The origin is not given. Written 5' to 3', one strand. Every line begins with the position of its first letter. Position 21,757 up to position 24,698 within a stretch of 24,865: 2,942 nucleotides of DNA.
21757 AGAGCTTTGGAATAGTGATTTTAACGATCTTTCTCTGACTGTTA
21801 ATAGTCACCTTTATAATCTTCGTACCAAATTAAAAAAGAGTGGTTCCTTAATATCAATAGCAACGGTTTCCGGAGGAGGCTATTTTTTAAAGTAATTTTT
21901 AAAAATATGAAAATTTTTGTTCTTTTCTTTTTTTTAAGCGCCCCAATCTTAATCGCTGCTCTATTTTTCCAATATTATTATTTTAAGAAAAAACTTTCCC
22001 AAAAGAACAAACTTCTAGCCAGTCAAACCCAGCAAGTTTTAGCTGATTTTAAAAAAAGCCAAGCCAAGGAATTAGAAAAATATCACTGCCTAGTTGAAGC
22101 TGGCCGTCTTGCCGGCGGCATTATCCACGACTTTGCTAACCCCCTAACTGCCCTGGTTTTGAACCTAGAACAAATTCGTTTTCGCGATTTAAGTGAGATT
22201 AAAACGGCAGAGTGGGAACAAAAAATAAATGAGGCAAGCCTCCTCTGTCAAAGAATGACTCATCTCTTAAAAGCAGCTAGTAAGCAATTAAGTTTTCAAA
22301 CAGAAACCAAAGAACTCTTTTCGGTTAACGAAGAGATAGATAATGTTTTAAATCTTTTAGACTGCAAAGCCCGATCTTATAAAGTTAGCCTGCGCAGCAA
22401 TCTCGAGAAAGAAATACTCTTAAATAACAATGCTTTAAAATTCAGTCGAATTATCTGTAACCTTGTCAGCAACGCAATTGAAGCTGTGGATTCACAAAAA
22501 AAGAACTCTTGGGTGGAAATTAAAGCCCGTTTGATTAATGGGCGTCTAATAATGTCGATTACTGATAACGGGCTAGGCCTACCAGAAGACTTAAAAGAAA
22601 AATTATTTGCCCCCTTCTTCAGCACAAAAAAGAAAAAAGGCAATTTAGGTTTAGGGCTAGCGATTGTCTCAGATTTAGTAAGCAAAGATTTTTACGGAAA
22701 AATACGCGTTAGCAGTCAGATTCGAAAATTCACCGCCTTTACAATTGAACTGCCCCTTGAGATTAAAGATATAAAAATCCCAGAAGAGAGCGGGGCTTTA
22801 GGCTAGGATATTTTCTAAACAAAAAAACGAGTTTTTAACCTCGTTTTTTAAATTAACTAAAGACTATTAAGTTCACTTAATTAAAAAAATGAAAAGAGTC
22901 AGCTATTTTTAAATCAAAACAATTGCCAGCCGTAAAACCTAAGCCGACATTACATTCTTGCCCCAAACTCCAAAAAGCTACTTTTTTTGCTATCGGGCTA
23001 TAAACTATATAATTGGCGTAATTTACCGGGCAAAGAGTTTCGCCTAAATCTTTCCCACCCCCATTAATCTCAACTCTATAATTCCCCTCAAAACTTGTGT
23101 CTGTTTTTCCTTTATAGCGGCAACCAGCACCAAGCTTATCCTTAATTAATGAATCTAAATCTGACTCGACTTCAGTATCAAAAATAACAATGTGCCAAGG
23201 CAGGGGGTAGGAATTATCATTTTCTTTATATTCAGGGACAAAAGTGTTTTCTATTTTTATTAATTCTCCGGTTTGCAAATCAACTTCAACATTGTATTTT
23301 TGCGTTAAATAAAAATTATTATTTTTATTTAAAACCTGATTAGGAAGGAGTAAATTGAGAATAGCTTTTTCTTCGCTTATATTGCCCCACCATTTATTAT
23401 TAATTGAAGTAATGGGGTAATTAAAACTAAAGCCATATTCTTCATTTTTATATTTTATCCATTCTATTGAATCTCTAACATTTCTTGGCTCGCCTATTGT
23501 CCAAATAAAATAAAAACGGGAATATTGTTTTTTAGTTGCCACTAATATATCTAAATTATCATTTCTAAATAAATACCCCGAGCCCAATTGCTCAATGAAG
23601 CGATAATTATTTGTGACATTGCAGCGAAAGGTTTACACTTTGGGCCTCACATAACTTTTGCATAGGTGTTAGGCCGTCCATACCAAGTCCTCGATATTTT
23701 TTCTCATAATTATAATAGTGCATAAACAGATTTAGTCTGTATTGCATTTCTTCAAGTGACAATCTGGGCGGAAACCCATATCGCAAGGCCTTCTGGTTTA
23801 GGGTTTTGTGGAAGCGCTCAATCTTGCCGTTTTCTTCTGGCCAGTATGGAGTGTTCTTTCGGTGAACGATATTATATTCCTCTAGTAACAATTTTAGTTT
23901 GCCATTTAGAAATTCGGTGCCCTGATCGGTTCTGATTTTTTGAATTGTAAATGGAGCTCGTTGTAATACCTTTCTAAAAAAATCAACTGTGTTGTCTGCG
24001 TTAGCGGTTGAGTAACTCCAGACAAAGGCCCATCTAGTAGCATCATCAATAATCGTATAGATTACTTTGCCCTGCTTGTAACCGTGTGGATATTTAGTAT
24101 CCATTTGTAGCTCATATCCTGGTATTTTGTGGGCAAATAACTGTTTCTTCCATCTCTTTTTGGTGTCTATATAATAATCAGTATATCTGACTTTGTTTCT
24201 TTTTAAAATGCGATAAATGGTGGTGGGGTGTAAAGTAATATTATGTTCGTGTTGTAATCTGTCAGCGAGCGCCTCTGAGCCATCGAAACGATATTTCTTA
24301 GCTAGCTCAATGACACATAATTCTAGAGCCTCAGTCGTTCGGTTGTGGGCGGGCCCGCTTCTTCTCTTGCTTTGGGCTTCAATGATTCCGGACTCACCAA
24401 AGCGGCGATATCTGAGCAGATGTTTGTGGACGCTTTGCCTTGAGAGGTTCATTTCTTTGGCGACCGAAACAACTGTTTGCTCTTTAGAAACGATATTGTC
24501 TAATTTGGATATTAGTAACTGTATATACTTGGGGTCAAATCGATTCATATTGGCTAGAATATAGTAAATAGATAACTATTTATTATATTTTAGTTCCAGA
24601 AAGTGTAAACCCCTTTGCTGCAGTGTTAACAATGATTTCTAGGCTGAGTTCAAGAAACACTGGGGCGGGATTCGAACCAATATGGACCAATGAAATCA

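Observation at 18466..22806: Candidate multi-component signalling system: orphan RR, metal SBP, phosphoesterase, pseudo-RR and sensor-less kinase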

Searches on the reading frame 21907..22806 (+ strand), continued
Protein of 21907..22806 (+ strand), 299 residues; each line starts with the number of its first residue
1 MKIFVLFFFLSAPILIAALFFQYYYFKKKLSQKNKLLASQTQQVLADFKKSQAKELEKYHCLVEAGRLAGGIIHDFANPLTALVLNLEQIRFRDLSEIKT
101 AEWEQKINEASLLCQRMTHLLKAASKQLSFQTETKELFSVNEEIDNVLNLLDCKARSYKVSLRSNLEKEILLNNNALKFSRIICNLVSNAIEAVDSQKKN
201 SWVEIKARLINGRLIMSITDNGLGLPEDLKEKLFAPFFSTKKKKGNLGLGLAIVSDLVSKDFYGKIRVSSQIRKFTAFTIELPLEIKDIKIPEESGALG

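Call 23: find_related_loci(query=A1, collection=genome_contigs, flank=9000)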
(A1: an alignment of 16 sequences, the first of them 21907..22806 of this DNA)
Query A1 (299 aa) in genome_contigs; peptide patterns used: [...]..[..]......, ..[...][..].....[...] (x = any residue, [..] = any of these).
455 stretches matched a pattern; 257 encode a relative of the query (tblastn E <= 1e-3); the best 80 are kept; 80 distinct loci.
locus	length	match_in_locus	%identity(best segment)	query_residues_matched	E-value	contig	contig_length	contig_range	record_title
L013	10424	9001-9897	79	1-299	6e-152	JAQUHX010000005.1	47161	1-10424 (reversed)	MAG: Patescibacteria group bacterium isolate STCSWMC_47 NODE_1444_length_47161_cov_13.568844_ST_CSWMC, whole genome shot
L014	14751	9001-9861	65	1-287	7e-110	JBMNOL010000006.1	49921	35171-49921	MAG: Patescibacteria group bacterium isolate SBF912SR1HQ0047 scaffold_1803_c1, whole genome shotgun sequence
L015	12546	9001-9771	47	27-284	3e-64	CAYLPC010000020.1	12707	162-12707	MAG TPA_asm: uncultured Gammaproteobacteria bacterium isolate SRP192927_co9_22 genome assembly, contig: NODE_4130_length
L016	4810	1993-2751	36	29-284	6e-47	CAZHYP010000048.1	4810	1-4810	MAG TPA_asm: uncultured Gammaproteobacteria bacterium isolate SRP192927_co4_803 genome assembly, contig: NODE_50851_leng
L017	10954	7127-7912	36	27-284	2e-43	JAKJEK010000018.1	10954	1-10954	MAG: Patescibacteria group bacterium isolate UR.bin185 UR_contig_17489, whole genome shotgun sequence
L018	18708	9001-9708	37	47-285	3e-43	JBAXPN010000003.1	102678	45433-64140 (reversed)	MAG: Candidatus Falkowbacteria bacterium isolate ELA532 MAG532_3, whole genome shotgun sequence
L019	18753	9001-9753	39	46-288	5e-43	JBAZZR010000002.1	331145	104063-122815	MAG: Patescibacteria group bacterium isolate SO_2017_GW3_20 scaffold_3_c2_OW296A_2017, whole genome shotgun sequence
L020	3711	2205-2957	39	30-283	6e-43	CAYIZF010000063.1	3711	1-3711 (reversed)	MAG TPA_asm: uncultured Gammaproteobacteria bacterium isolate ERP122455_co1_171 genome assembly, contig: NODE_11736_leng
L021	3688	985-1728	32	27-280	3e-42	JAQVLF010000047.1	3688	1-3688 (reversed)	MAG: Candidatus Paceibacterota bacterium isolate STF1_103 NODE_112355_length_3688_cov_11.954226_Sandtown_F1, whole genom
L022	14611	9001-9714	39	40-283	3e-42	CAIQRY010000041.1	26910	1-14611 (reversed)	uncultured bacterium isolate AM-lipid-02-D9_bin-0787 genome assembly, contig: bin-0787:41/68, whole genome shotgun seque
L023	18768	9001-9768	34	27-284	6e-42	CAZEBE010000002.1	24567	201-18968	MAG TPA_asm: uncultured Gammaproteobacteria bacterium isolate SRP192927_co1_989 genome assembly, contig: NODE_3813_lengt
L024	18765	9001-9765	36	27-286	7e-42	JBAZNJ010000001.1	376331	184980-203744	MAG: Patescibacteria group bacterium isolate SO_2017_LW4_64 scaffold_72_c1_LW137-91_2017, whole genome shotgun sequence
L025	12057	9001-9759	34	30-280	1e-41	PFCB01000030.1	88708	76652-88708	MAG: Candidatus Magasanikbacteria bacterium CG10_big_fil_rev_8_21_14_0_10_47_10 CG10_8_21_14_0.10_scaffold_457_c, whole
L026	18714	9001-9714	38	39-283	1e-41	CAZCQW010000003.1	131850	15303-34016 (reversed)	MAG TPA_asm: uncultured Gammaproteobacteria bacterium isolate SRP285395_co1_539 genome assembly, contig: NODE_99_length_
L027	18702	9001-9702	37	48-283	9e-42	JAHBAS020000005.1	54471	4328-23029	MAG: Candidatus Uhrbacteria bacterium isolate AQU-09 c_000000009438, whole genome shotgun sequence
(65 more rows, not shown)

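Call 48: search_protein_families(library=pfam, proteins=[L015:9782-11035:+, L010:8367-9218:+, L023:9775-11265:+, L023:4415-5449:-, L015:8425-9009:+], max_evalue=0.1)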
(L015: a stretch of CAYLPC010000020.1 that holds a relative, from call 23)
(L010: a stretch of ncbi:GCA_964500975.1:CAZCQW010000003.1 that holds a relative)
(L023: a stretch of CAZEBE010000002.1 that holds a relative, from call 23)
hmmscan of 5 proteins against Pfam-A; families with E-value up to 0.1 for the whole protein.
L015:9782-11035:+ (417 aa): 0 families

L010:8367-9218:+ (283 aa): 1 family
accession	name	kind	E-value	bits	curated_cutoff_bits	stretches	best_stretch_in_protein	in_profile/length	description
PF20984.2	PT26-6P_helical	-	0.03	15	27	1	20-90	39-108/141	PT26-6P, helical domain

L023:9775-11265:+ (496 aa): 0 families

L023:4415-5449:- (344 aa): 2 families
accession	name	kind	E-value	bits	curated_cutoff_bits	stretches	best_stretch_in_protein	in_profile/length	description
PF09587.15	PGA_cap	-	8.2e-67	225.8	27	1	64-288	2-255/255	Bacterial capsule synthesis protein PGA_cap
PF00149.33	Metallophos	-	0.051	14.5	21.5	0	202-265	136-190/191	Calcineurin-like phosphoesterase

L015:8425-9009:+ (195 aa): 0 families

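Call 75: search_solved_structures(query=A3, max_evalue=10, show_alignments=2)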
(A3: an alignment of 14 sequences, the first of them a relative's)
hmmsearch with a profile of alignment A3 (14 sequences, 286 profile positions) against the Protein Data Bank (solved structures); distinct sequences matched with E-value up to 10: 8.
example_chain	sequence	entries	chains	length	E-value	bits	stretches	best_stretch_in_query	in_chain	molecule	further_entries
7sr2_A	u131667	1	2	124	0.085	15.4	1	66-139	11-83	Sorting nexin-25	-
7sr1_A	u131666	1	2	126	0.18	14.4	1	66-133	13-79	Sorting nexin-25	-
5jsb_B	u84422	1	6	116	0.35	13.4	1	198-279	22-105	Mcl-1 inhibitor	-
9okl_D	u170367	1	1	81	0.64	12.5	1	184-252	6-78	CS-4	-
9min_D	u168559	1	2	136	0.82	12.2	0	228-283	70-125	designed minibinder KH46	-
1h6k_A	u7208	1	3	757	0.89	12.1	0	218-279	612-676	CBP80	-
4jxn_A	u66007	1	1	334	0.94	12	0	43-70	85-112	Octaprenyl-diphosphate synthase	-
6z2i_A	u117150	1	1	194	5.3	9.5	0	170-190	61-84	de novo designed TIM barrel DeNovoTIM6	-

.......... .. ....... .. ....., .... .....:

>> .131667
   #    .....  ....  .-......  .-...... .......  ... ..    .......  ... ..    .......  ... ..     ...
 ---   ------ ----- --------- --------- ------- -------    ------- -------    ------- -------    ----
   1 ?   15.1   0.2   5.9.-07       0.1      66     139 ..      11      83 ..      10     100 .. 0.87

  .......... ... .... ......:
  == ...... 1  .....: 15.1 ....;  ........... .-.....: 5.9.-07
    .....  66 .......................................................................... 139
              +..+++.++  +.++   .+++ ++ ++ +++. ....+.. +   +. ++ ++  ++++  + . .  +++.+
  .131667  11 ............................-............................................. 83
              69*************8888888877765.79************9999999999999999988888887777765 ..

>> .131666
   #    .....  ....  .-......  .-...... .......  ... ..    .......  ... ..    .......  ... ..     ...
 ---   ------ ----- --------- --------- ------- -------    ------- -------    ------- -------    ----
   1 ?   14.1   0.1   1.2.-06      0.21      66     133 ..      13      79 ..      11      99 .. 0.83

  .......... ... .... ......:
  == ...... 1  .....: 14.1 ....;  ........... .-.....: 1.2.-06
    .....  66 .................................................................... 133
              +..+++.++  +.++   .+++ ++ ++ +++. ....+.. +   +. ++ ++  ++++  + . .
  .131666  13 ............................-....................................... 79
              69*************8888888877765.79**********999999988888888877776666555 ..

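Call 78: search_protein_families(library=ncbifam, proteins=[L010:8367-9218:+, L015:9782-11035:+, L023:9775-11265:+, L019:9755-10591:+], max_evalue=1)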
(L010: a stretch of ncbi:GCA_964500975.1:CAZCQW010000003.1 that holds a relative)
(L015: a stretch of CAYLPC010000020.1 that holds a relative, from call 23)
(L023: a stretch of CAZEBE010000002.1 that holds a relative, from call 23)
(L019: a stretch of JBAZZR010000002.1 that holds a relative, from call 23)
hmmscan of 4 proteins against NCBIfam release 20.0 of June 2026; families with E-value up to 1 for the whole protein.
L010:8367-9218:+ (283 aa): 0 families

L015:9782-11035:+ (417 aa): 0 families

L023:9775-11265:+ (496 aa): 0 families

L019:9755-10591:+ (278 aa): 0 families
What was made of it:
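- On ComQXPA-type pheromone module (ancestral module in relatives): Y/Z has no Pfam, NCBIfam or PDB-sequence hit (calls 48, 75, 78).
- Closest known: Bacillus ComQXPA peptide-pheromone system. Different: Y/Z does not hit the polyprenyl-synthase family or any other family (calls 48, 75, 78).
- Tried and rejected: The best match is octaprenyl-diphosphate synthase at E=0.94 over the DDxxD segment only (calls 48, 75, 78).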

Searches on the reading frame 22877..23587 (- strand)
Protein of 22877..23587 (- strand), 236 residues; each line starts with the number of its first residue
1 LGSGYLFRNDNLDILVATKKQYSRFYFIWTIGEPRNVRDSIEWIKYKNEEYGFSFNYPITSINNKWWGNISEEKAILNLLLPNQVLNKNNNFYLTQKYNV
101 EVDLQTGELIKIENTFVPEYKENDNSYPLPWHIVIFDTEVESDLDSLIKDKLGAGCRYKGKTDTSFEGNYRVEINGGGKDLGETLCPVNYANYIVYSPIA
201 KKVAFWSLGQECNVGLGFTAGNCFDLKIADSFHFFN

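Call 3: search_protein_families(library=pfam, proteins=[window:22877-23587:-], max_evalue=0.01)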
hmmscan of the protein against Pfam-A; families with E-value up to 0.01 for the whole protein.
window:22877-23587:- (236 aa): 0 families

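Call 4: search_protein_families(library=ncbifam, proteins=[window:22877-23587:-], max_evalue=0.01)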
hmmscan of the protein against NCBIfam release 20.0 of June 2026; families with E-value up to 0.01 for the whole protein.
window:22877-23587:- (236 aa): 0 families

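Call 48: search_protein_families(library=pfam, proteins=[window:22877-23587:-], max_evalue=0.1)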
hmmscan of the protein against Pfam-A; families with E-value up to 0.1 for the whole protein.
window:22877-23587:- (236 aa): 1 family
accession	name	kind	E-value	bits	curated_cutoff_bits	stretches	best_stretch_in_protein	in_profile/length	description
PF18933.6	PsbP_2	-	0.04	14.4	27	1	40-59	41-60/184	PsbP-like protein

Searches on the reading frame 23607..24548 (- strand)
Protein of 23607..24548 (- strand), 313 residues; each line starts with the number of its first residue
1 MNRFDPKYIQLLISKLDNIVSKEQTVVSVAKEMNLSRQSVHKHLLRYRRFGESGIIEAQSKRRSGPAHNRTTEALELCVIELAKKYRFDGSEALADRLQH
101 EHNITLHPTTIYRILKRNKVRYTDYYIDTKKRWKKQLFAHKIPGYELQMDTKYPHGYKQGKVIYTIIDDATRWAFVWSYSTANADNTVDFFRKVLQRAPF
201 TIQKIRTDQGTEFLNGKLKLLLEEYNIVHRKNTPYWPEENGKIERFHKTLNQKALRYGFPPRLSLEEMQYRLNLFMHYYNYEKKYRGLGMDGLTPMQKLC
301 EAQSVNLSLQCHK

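Call 3: search_protein_families(library=pfam, proteins=[window:23607-24548:-], max_evalue=0.01)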
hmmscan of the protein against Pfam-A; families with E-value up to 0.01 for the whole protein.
window:23607-24548:- (313 aa): 8 families
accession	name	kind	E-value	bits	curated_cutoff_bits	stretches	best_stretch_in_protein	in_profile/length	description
PF00665.32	rve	-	5.3e-14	52.7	32.6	1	142-235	3-100/102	Integrase core domain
PF13565.12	HTH_32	-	1.1e-08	35.9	33.7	1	44-115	6-73/73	Homeodomain-like domain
PF13551.12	HTH_29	-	3.1e-08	34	28.1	1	23-75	11-62/64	Winged helix-turn helix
PF13683.12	rve_3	-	7.5e-07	29.3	26.5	1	230-290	6-64/67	Integrase core domain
PF13518.12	HTH_28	-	4.6e-05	23.8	25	0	25-57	14-46/52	Helix-turn-helix domain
PF01498.24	HTH_Tnp_Tc3_2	-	0.0015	19.2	31.5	0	79-121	4-45/72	Transposase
PF13610.12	DDE_Tnp_IS240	-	0.0022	18.6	27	1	162-253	19-109/139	DDE domain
PF13384.12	HTH_23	-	0.0025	18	24.6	0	25-54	19-48/50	Homeodomain-like domain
